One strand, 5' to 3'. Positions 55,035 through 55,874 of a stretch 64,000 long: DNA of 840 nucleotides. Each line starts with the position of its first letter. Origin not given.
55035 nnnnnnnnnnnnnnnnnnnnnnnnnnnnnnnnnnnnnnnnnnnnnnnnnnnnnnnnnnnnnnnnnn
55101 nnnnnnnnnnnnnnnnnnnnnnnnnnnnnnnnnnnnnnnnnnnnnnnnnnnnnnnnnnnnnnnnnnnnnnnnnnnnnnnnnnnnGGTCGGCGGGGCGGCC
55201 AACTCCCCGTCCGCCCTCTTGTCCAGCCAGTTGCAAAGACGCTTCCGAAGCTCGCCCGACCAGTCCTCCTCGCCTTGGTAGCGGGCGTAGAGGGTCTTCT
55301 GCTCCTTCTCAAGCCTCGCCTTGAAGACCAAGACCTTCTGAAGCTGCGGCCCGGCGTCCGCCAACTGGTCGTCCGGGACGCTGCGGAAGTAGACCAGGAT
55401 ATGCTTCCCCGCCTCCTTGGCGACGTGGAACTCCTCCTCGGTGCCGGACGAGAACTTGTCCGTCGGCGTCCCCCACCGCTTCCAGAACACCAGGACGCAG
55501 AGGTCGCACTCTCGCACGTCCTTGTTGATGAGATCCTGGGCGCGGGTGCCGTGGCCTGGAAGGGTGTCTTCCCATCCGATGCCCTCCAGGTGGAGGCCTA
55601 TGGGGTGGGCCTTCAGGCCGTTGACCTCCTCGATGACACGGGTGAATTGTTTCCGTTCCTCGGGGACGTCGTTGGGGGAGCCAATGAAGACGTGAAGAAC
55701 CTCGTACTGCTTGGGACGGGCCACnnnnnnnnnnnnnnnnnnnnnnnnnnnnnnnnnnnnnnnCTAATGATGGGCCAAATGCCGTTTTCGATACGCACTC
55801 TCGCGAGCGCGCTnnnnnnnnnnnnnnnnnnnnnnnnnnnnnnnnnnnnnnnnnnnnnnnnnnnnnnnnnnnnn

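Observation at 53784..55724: DUF4062 (TIR/SLOG-like) domain fused to six near-identical 42-aa TPR-like repeats encoded by 126-bp tandem DNA repeats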

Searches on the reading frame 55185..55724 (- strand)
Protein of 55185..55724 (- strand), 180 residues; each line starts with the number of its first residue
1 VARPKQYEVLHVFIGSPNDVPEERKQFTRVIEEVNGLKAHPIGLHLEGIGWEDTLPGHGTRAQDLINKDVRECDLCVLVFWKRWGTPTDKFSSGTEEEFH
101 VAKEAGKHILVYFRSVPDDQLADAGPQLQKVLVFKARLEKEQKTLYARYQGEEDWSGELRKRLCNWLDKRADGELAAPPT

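Call 10: find_homologous_proteins(query=window:55185-55724:-, max_evalue=0.001)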
Query seq(180 aa) (180 aa): 50 proteins with E <= 0.001 among 195 candidates.
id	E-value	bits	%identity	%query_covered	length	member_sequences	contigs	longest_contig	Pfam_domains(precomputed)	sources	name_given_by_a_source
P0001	7.8e-47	178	49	93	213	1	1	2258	PF13271.12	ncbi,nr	ncbi:MAG: DUF4062 domain-containing protein, partial [Chloroflexi bacterium]|nr:DUF4062 domain-conta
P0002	5.1e-46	175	49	96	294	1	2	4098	PF13271.12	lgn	-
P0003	1.3e-44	170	51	91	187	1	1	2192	PF13271.12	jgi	jgi:hypothetical protein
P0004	1.7e-42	163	49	89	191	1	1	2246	PF13271.12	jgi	jgi:hypothetical protein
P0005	2.2e-40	157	47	89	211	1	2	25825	PF13271.12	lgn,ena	-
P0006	9.8e-40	154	51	82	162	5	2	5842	PF13271.12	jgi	-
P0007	1.2e-36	144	46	83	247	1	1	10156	PF13271.12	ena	-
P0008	3.7e-35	139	49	76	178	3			PF13271.12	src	-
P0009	2.8e-34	137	65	53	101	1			PF13271.12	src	-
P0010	3.9e-34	136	63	57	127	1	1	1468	PF13271.12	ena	-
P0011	2.8e-32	130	47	74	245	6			-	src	-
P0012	1.2e-31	128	43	92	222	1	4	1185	PF13271.12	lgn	-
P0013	4.9e-31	126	42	89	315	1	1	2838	PF13271.12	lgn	-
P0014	4.2e-30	123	45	77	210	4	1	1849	-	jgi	jgi:hypothetical protein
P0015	2.9e-29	120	42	93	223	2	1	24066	PF13271.12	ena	-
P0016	9.9e-29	119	41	87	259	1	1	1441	PF13271.12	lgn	-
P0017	1.6e-27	115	41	91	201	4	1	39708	PF13271.12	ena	-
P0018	1.9e-27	114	40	94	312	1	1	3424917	PF13271.12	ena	-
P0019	4.2e-27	113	49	62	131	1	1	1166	PF13271.12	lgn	-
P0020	6.1e-27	113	38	100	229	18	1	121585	PF13271.12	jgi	jgi:hypothetical protein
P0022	8.6e-27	112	53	64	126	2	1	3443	PF13271.12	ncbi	ncbi:DUF4062 domain-containing protein, partial [Chloroflexota bacterium]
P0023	1.7e-26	111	39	96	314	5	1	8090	PF13271.12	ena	-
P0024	2.2e-26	111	38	95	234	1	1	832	PF13271.12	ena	-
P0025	2.3e-26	111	38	96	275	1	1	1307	PF13271.12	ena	-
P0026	4.2e-26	110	38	86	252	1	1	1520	PF13271.12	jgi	jgi:hypothetical protein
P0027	1.9e-25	108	40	92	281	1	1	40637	PF13271.12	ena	-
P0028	3.5e-25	107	43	87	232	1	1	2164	PF13271.12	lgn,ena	-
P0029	5.3e-25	106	38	83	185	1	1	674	PF13271.12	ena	-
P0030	7.2e-25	106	40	94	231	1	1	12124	PF13271.12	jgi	jgi:hypothetical protein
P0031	7.6e-25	106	38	93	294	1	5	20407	PF13271.12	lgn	-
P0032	1.5e-24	105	42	82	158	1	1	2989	PF13271.12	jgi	jgi:hypothetical protein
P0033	4.7e-24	103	37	96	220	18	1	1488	PF13271.12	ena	-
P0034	1.1e-23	102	35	89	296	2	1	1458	PF13271.12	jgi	-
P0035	2.0e-23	101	37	96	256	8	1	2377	PF13271.12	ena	-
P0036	2.5e-23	101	37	83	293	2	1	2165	PF13271.12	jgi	-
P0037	3.8e-23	100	41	74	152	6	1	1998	PF13271.12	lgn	-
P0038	4.1e-23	100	35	88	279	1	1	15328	PF13271.12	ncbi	ncbi:MAG: hypothetical protein ACI8P0_002116, partial [Planctomycetaceae bacterium]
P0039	2.6e-21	94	34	86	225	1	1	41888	PF13271.12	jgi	jgi:hypothetical protein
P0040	3.7e-21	94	43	66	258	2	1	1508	PF13271.12,PF13428.13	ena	-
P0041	7.6e-21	93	37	96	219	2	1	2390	PF13271.12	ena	-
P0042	3.6e-19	87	40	66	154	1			PF13271.12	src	-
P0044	2.3e-17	82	46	52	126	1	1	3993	PF13271.12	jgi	jgi:hypothetical protein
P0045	1.5e-16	79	42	56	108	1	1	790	PF13271.12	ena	-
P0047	6.0e-14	70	40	54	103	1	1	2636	PF13271.12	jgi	-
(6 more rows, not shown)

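Call 24: search_solved_structures(query=window:55185-55724:-, max_evalue=10, show_alignments=3)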
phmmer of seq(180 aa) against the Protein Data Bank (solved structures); distinct sequences matched with E-value up to 10: 1.
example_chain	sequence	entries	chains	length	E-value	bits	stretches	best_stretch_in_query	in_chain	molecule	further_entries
10wc_A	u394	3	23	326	0.48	13.5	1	55-129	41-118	KpSwz DUF4062 | KpSwz | KpSwz TIR/DUF4062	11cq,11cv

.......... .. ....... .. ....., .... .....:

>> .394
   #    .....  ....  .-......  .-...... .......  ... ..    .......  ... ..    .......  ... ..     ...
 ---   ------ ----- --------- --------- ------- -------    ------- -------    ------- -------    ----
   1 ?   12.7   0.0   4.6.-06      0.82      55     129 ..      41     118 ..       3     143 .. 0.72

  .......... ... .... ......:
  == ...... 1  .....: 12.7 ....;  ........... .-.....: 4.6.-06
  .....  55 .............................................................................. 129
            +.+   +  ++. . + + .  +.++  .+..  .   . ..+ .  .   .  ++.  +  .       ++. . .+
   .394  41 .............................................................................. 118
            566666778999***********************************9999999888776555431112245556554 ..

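Call 32: predict_structure(alignment_id=A1)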
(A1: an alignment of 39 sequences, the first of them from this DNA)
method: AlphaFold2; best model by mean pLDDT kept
length: 180 residues; sequences in the alignment: 39
mean_pLDDT: 83.2   pTM: 0.80
mean pLDDT of the five models: 83.2, 83.1, 81.2, 80.4, 79.6
residues with pLDDT >= 90: 70; 70-90: 75; 50-70: 30; < 50: 5
segments of 3 or more residues with pLDDT < 50: 1-3
pLDDT, mean of each block of 10 residues (from residue 1): 70 87 89 96 90 55 82 92 71 76 91 90 87 88 80 92 93 69
secondary structure, 60 per line:
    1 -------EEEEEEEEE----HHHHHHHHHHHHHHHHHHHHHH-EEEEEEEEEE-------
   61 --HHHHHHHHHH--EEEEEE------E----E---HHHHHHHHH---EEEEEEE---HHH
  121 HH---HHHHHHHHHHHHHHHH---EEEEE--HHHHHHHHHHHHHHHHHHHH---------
elements in order: E8-16 H21-42 E44-53 H63-72 E75-80 H96-104 E108-114 H118-122 H126-141 E145-149 H152-171

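Call 39: fold_search(model_id=the predicted structure, library=pdb)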
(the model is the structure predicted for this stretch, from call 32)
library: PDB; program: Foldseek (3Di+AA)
matches with E <= 10: 1820; with E <= 0.001: 17
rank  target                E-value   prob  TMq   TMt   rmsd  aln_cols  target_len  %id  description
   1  4ac9_A                7.0e-05  1.00  0.52  0.24   5.8       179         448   13  CRYSTAL STRUCTURE OF TRANSLATION ELONGATION FACTOR SELB FROM METHANOCOCCUS MARIPALUDIS IN COMPLEX WITH GDP (released 2012-08-22)
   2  4jen_A                7.9e-05  1.00  0.36  0.51   8.8       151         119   18  Structure of Clostridium botulinum CMP N-glycosidase, BcmB (released 2013-09-11)
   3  8yl3                  2.4e-04  1.00  0.46  0.50   6.0       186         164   14  Crystal Structure of Human Rab23 in Complex with GDP (released 2024-12-04)
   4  6ylx_b                5.2e-04  0.99  0.44  0.21   9.9       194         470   12  pre-60S State NE1 (TAP-Flag-Nop53) (released 2020-07-29)
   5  4acb_A                5.9e-04  1.00  0.53  0.24   5.9       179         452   13  CRYSTAL STRUCTURE OF TRANSLATION ELONGATION FACTOR SELB FROM METHANOCOCCUS MARIPALUDIS IN COMPLEX WITH THE GTP ANALOGU (released 2012-11-07)
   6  4ac9_C                5.9e-04  1.00  0.54  0.24   6.5       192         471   14  CRYSTAL STRUCTURE OF TRANSLATION ELONGATION FACTOR SELB FROM METHANOCOCCUS MARIPALUDIS IN COMPLEX WITH GDP (released 2012-08-22)
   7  1z22                  6.3e-04  1.00  0.48  0.52   5.6       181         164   16  GDP-Bound Rab23 GTPase crystallized in C222(1) space group (released 2005-07-26)
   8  4pc6_B                6.3e-04  1.00  0.47  0.26   8.2       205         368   16  Elongation factor Tu:Ts complex with bound GDPNP (released 2015-05-06)
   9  4pc2_B                6.3e-04  1.00  0.46  0.25   8.4       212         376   17  Elongation factor Tu:Ts complex with a bound GDP (released 2015-05-06)
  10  6gaz_BC               6.7e-04  1.00  0.54  0.21   9.0       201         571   17  Unique features of mammalian mitochondrial translation initiation revealed by cryo-EM. This file contains the 28S rib (released 2018-08-08)
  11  6fsg                  6.7e-04  0.99  0.40  0.46   6.2       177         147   12  Crystal structure of oxidised Flavodoxin 1 from Bacillus cereus (1.27 A resolution) (released 2018-07-11)
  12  4q7j_F                7.6e-04  1.00  0.50  0.28   6.6       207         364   17  Complex structure of viral RNA polymerase (released 2014-08-27)
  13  7s0z_C                7.6e-04  0.99  0.46  0.46   7.2       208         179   12  Structures of TcdB in complex with R-Ras (released 2021-09-08)
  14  6li1                  7.6e-04  0.99  0.39  0.20   8.2       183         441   11  Crystal structure of GPR52 ligand free form with flavodoxin fusion (released 2020-02-26)
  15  8gzv_A                9.3e-04  0.98  0.38  0.26   8.4       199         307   12  Klebsiella pneumoniae FtsZ complexed with monobody (P212121) (released 2023-07-19)
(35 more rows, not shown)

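Call 54: search_protein_representatives(alignment_id=A1)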
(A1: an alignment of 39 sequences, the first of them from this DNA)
Query: 39 sequences, 287 profile positions. Proteins with E-value up to 0.001 (for the whole library): 14504; up to 1e-10: 9607; up to 1e-30: 2566. The best 150 are listed.
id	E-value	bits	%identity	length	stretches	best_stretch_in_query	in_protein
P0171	1.2e-97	343.5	-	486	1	6-266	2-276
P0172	2.4e-94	332.7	-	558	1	4-265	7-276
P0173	3.0e-90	319.2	-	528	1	3-273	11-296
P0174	2.7e-88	312.8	-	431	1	7-263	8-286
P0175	4.0e-88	312.3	-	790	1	7-279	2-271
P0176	7.2e-88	311.4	-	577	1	6-260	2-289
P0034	1.3e-87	310.6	-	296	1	7-279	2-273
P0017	5.5e-87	308.5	-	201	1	2-180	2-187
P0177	8.0e-87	308.0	-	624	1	2-265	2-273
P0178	1.5e-86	307.1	-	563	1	4-265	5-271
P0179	2.0e-86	306.7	-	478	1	4-265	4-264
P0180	1.1e-85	304.2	-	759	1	7-262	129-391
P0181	2.5e-85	303.1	-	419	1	6-256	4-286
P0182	1.1e-84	301.0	-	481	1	6-277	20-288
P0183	6.9e-84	298.4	-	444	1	5-264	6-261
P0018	3.5e-77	276.4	-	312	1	5-264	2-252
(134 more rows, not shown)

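Call 68: search_solved_structures(query=A1, max_evalue=10, show_alignments=4)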
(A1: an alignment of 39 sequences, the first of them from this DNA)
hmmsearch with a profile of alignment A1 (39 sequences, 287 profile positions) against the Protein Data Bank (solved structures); distinct sequences matched with E-value up to 10: 2.
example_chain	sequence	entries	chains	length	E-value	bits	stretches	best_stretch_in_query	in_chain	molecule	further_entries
10wc_A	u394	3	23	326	0.056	16.4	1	10-104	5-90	KpSwz DUF4062 | KpSwz | KpSwz TIR/DUF4062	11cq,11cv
9ynu_I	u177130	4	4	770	5.7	9.8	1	140-249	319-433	Transcription initiation factor TFIID subunit 12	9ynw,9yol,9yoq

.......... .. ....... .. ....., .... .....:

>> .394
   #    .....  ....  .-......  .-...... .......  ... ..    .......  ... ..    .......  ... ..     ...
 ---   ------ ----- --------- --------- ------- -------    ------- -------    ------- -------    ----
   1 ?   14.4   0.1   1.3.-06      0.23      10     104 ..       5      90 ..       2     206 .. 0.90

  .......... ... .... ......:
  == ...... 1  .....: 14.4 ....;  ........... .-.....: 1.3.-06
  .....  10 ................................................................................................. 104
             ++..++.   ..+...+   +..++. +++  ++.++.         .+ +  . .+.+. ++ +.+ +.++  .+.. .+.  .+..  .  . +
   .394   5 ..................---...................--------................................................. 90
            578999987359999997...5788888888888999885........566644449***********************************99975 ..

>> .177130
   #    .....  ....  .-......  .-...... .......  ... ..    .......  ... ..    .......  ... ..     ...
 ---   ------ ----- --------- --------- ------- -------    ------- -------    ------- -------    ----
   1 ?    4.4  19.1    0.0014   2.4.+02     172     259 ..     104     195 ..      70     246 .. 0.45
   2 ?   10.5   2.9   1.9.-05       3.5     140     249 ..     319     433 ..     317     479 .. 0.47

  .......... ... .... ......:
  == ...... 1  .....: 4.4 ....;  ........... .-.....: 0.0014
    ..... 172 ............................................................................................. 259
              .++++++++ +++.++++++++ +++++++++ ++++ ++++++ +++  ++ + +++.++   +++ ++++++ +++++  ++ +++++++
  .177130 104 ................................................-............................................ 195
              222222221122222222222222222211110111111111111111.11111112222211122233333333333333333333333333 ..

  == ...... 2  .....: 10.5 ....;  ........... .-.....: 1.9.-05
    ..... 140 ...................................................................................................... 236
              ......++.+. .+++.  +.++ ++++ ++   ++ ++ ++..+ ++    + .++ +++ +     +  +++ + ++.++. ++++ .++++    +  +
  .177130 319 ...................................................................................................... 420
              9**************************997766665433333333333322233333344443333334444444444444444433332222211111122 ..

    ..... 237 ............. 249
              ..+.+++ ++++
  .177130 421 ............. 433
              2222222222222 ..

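Call 75: find_encoding_contigs(protein=P0018, flank=10000, max_places=2)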
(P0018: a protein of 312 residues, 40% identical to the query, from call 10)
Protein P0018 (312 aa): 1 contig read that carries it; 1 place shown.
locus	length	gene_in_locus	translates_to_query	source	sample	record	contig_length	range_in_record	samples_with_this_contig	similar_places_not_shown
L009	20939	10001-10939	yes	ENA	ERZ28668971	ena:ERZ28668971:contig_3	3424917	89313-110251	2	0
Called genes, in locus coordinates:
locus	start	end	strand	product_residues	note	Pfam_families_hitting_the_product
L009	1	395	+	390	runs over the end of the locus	PF02684:LpxB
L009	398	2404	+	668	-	PF01433:Peptidase_M1 (weak), PF07719:TPR_2 (faint)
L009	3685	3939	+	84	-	-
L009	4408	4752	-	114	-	PF02313:Fumarate_red_D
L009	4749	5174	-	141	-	PF02300:Fumarate_red_C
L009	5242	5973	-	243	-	PF13085:Fer2_3, PF13187:Fer4_9 (faint), PF13237:Fer4_10, PF12838:Fer4_7 (weak), PF13183:Fer4_8, PF13484:Fer4_16 (weak), PF13534:Fer4_17 (weak)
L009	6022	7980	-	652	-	PF00890:FAD_binding_2, PF07992:Pyr_redox_2 (faint), PF02910:Succ_DH_flav_C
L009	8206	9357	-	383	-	PF00155:Aminotran_1_2 (weak), PF00266:Aminotran_5, PF01053:Cys_Met_Meta_PP, PF22580:KYNU_C (weak)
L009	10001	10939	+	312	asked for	PF13271:DUF4062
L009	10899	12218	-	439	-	PF05598:DUF772, PF01609:DDE_Tnp_1, PF13751:DDE_Tnp_1_6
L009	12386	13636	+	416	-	PF13701:DDE_Tnp_1_4, PF01609:DDE_Tnp_1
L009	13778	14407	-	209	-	PF13683:rve_3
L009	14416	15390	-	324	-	PF00248:Aldo_ket_red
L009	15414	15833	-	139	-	-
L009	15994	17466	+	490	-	PF02696:SelO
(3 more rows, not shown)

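Call 76: find_encoding_contigs(protein=P0020, flank=10000, max_places=2)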
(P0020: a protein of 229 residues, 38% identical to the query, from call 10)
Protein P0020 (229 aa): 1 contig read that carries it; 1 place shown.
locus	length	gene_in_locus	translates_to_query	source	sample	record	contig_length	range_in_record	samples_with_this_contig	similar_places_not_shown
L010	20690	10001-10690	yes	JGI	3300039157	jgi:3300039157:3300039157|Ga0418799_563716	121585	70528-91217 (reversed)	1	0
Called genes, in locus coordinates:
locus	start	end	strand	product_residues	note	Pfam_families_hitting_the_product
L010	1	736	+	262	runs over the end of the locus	PF05137:PilN (faint)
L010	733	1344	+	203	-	PF04350:PilO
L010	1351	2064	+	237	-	-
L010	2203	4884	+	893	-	PF07660:STN (faint), PF00263:Secretin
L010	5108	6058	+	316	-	PF12895:ANAPC3 (faint), PF14559:TPR_19 (faint), PF13428:TPR_14 (faint), PF07719:TPR_2 (faint), PF13432:TPR_16 (faint)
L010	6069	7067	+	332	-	PF08240:ADH_N, PF00107:ADH_zinc_N, PF13602:ADH_zinc_N_2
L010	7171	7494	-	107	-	-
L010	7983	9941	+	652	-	PF16177:ACAS_N, PF00501:AMP-binding, PF13193:AMP-binding_C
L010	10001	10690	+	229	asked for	PF13271:DUF4062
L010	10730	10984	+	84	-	PF22014:DUF6932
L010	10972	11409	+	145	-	PF13560:HTH_31 (weak), PF01381:HTH_3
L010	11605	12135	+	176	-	PF04542:Sigma70_r2, PF08281:Sigma70_r4_2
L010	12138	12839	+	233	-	-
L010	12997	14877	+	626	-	PF01757:Acyl_transf_3, PF12796:Ank_2, PF13606:Ank_3 (faint), PF13637:Ank_4, PF00023:Ank (weak), PF13857:Ank_5 (weak), PF01757:Acyl_transf_3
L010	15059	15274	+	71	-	PF13676:TIR_2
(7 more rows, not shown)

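Call 84: search_dna_similar(query=window:55185-55724:-, collection=plasmids, mode=protein, max_evalue=0.001, max_rows=15)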
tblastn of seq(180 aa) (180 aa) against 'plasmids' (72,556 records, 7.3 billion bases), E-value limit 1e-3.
Records with a match: 160; places in all: 162; records where one place covers at least 80% of the query: 152.
Best place of each record, by identity: <60% 160.
By first word of the organism name: Enterococcus 130; Synechococcus 5; Rhodococcus 3; Nostoc 2; Priestia 2; Vagococcus 2; Calothrix 1; Caulobacter 1; Asticcacaulis 1; Amycolatopsis 1; and 12 more.
By predicted mobility (MOB-suite, as given by PLSDB): mobilizable 61; conjugative 57; non-mobilizable 42.
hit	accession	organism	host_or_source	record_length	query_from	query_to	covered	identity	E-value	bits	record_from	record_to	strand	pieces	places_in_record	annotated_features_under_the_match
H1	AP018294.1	Calothrix sp. NIES-4105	-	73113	1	171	95%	36.1%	2e-22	100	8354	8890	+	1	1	hypothetical protein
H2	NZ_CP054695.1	Nostoc edaphicum CCNP1411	-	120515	2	175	97%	34.8%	6e-20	93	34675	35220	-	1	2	hypothetical protein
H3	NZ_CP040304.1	Nostoc sp. TCL26-01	Leiosporoceros dussii,pure culture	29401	6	175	94%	35.2%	1e-19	92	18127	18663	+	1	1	hypothetical protein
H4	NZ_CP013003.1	Caulobacter henricii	pond water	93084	8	179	96%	34.1%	7e-13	73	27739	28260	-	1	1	hypothetical protein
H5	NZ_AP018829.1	Asticcacaulis excentricus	Lemna minor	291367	9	167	88%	35.9%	1e-21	98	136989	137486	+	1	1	none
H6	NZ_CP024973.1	Amycolatopsis sp. TNS106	-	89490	9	180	96%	33.1%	9e-12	69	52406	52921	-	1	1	DUF4062 domain-containing protein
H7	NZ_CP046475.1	Janibacter melonis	Homo sapiens,cell culture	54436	4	180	98%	32.0%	1e-13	75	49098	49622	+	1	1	hypothetical protein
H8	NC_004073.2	Synechococcus elongatus PCC 7942 = FACHB-805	-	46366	1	163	91%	33.9%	6e-20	93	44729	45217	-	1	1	DUF4062 domain-containing protein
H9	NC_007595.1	Synechococcus elongatus PCC 7942 = FACHB-805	-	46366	1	163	91%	33.9%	6e-20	93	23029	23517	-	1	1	DUF4062 domain-containing protein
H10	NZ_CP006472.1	Synechococcus elongatus PCC 6301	-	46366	1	163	91%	33.9%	6e-20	93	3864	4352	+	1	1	DUF4062 domain-containing protein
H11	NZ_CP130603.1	Synechococcus elongatus PCC 7942 = FACHB-805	purified culture,fresh water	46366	1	163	91%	33.9%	6e-20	93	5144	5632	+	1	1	DUF4062 domain-containing protein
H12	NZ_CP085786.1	Synechococcus elongatus PCC 6301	-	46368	1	163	91%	33.9%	6e-20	93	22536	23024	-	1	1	DUF4062 domain-containing protein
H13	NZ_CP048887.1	Priestia megaterium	culture,agricultural soil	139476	6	180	97%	31.1%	8e-14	76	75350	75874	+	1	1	DUF4062 domain-containing protein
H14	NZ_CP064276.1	Priestia megaterium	cell culture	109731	6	180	97%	31.1%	9e-14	75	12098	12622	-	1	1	DUF4062 domain-containing protein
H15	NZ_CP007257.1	Rhodococcus erythropolis R138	Hydroponic pots with potatoes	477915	12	166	86%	34.5%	7e-23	101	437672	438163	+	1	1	DUF4062 domain-containing protein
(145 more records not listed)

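Call 85: search_dna_similar(query=window:55185-55724:-, collection=phages, mode=protein, max_evalue=0.001, max_rows=10)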
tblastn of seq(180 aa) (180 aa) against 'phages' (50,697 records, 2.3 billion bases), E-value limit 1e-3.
No match.
